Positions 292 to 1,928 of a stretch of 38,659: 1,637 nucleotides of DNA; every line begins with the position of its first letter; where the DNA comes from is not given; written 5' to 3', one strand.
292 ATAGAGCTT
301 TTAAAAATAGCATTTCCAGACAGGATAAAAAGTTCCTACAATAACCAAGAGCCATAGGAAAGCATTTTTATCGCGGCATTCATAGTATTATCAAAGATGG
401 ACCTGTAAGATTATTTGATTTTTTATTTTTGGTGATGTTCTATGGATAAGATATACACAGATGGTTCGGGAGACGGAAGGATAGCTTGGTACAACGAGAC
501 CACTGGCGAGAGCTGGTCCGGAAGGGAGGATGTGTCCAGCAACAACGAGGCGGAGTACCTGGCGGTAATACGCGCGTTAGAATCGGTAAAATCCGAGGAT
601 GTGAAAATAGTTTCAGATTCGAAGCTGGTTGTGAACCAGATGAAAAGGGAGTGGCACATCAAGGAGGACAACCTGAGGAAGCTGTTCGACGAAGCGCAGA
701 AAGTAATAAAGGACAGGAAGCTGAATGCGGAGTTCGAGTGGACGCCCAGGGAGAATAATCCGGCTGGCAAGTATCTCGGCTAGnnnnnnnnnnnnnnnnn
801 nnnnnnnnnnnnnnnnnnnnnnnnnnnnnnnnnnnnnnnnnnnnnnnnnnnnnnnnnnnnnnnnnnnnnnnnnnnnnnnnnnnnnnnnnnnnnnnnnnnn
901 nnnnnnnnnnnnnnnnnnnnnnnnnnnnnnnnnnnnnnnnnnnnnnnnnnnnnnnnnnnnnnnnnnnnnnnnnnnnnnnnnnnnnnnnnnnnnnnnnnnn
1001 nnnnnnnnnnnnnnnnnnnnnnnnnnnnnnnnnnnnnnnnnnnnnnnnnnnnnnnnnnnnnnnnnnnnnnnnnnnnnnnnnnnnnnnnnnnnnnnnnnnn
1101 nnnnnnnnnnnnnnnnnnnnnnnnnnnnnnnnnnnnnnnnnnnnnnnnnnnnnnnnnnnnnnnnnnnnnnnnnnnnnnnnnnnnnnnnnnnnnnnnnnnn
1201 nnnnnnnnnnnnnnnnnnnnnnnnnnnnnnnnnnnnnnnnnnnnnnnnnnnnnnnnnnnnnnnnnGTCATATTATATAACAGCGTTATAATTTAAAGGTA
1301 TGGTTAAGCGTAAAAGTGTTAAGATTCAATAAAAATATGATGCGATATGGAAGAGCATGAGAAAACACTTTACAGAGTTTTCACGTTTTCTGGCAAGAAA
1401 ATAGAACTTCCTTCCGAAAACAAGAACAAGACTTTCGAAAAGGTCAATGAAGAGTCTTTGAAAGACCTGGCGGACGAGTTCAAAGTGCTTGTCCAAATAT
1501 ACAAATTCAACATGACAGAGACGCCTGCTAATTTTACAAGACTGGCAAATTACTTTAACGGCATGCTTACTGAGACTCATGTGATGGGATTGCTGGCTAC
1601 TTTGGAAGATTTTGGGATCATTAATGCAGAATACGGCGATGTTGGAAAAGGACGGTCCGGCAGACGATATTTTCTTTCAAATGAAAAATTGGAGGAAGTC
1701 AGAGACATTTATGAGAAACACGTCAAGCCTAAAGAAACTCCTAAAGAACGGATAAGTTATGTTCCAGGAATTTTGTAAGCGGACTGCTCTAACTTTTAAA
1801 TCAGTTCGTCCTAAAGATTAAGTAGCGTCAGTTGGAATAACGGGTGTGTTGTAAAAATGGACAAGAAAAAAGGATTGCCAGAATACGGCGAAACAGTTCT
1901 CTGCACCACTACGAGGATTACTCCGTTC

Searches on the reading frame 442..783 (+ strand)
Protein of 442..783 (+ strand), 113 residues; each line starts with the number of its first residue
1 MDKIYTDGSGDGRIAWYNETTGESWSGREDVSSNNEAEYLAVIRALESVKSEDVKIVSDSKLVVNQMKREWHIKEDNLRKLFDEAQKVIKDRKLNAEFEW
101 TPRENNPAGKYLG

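Call 88: search_protein_families(library=pfam, max_evalue=0.001, proteins=[window:442-783:+])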
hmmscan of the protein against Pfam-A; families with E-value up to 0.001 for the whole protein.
window:442-783:+ (113 aa): 2 families
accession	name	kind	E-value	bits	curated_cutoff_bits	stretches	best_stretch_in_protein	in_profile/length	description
PF13456.12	RVT_3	-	1.4e-12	48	21.6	1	30-107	36-114/123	Reverse transcriptase-like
PF00075.30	RNase_H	-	4.2e-11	43.6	25.8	1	4-97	6-104/141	RNase H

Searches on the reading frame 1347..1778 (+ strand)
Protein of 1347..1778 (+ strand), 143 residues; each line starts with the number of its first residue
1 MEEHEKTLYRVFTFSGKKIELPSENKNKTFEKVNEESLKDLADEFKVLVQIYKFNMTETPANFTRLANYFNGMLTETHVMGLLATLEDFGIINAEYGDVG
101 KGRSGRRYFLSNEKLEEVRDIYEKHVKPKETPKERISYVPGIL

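Call 7: search_protein_families(library=pfam, proteins=[window:1347-1778:+])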
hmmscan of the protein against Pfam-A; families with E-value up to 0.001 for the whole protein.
window:1347-1778:+ (143 aa): 0 families

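Call 8: search_protein_families(library=ncbifam, proteins=[window:1347-1778:+])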
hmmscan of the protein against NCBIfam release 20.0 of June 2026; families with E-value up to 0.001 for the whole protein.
window:1347-1778:+ (143 aa): 0 families

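Call 28: search_protein_families(library=pfam, max_evalue=0.1, proteins=[window:1347-1778:+])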
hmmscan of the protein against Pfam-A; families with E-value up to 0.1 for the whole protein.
window:1347-1778:+ (143 aa): 2 families
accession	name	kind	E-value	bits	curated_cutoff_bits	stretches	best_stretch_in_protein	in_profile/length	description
PF09079.17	Cdc6_C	-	0.044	14.2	25.1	1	74-108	50-82/96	CDC6, C terminal winged helix domain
PF22215.1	MLKL_N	-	0.084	12.8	27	0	21-57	85-120/142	Mixed lineage kinase domain-like N-terminal domain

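Call 60: predict_structure(protein=window:1347-1778:+)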
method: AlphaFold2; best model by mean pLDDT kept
length: 143 residues; sequences in the alignment: 1
mean_pLDDT: 37.9   pTM: 0.30
mean pLDDT of the five models: 37.9, 36.4, 36.3, 34.8, 34.2
residues with pLDDT >= 90: 0; 70-90: 0; 50-70: 23; < 50: 120
segments of 3 or more residues with pLDDT < 50: 1-74, 89-115, 130-143
pLDDT, mean of each block of 10 residues (from residue 1): 29 28 31 34 32 31 40 48 52 39 39 50 54 29 24
secondary structure, 60 per line:
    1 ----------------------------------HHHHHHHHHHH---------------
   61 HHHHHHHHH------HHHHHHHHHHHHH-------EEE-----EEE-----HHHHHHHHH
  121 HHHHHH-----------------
elements in order: H35-45 H61-69 H76-88 E96-98 E104-106 H112-126

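Call 62: search_protein_representatives(protein=window:1347-1778:+)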
Query: 143 residues. Proteins with E-value up to 0.001 (for the whole library): 55; up to 1e-10: 9; up to 1e-30: 1. The best 55 are listed.
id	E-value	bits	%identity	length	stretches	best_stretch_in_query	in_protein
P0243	2.7e-38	147.8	45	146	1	1-143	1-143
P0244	9.4e-27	110.5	39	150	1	9-143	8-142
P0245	1.0e-26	110.4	38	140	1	8-143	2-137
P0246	4.7e-26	108.2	44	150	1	12-142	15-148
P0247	4.9e-24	101.7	40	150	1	12-143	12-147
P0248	6.9e-24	101.2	37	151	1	15-143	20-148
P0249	3.1e-21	92.6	39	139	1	15-143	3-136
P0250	3.7e-14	69.7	32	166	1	3-143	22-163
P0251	1.5e-11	61.3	40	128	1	41-127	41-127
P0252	2.4e-10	57.3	34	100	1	37-127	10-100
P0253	6.4e-09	52.7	34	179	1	32-128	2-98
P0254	6.7e-09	52.7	33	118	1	23-133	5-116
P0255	8.8e-09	52.3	34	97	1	39-131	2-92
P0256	1.3e-08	51.7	27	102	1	39-128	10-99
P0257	2.6e-08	50.8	33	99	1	41-127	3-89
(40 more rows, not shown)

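Call 64: search_protein_families(library=pfam, alignment_id=A4, max_evalue=0.01)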
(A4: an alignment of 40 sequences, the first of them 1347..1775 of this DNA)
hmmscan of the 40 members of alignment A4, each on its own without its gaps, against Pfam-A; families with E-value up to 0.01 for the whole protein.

A. member 1, window:1347-1775:+ (143 aa): 0 families

B. families by the number of members that match (of 40 scanned): 7 families
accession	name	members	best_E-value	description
PF07106.19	TBPIP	3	0.0039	TBPIP/Hop2 winged helix domain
PF03551.20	PadR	1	0.00055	Transcriptional regulator PadR-like family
PF17727.6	CtsR_C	1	0.00066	CtsR C-terminal dimerization domain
PF20290.3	MC4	1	0.0056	ABC-three component (ABC-3C) system Middle Component 4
PF21100.3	MCM_C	1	0.0063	MCM protein C-terminal winged helix-turn-helix domain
PF09229.17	Aha1_N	1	0.0065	Activator of Hsp90 ATPase, N-terminal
PF01475.25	FUR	1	0.0079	Ferric uptake regulator family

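Call 65: search_solved_structures(query=A4, max_evalue=1)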
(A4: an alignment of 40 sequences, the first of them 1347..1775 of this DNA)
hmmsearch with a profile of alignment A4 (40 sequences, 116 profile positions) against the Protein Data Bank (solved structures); distinct sequences matched with E-value up to 1: 10.
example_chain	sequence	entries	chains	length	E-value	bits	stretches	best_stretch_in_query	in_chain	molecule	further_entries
2d1h_A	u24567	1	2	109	0.00054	23.1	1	23-90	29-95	109aa long hypothetical transcriptional regulator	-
6cmv_A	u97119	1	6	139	0.01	19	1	21-89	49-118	Transcriptional regulator Lrs14-like protein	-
2p4w_A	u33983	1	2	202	0.076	16.2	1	28-82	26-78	Transcriptional regulatory protein arsR family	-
5lg4_A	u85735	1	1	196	0.24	14.6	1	51-82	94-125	Protein SSO2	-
5m4y_A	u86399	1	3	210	0.46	13.7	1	51-82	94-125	Protein SSO2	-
1xma_A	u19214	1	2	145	0.52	13.5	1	43-91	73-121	Predicted transcriptional regulator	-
9qbc_A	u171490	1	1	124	0.61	13.3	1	45-90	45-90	PadR-family transcriptional regulator PadR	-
9i5r_A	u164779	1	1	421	0.79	12.9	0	29-62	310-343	Peroxisomal biogenesis factor 3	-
3v3k_B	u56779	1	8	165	0.83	12.9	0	10-47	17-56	Putative uncharacterized protein ECs1815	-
9qbd_A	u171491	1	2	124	0.95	12.7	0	45-89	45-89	PadR-family transcriptional regulator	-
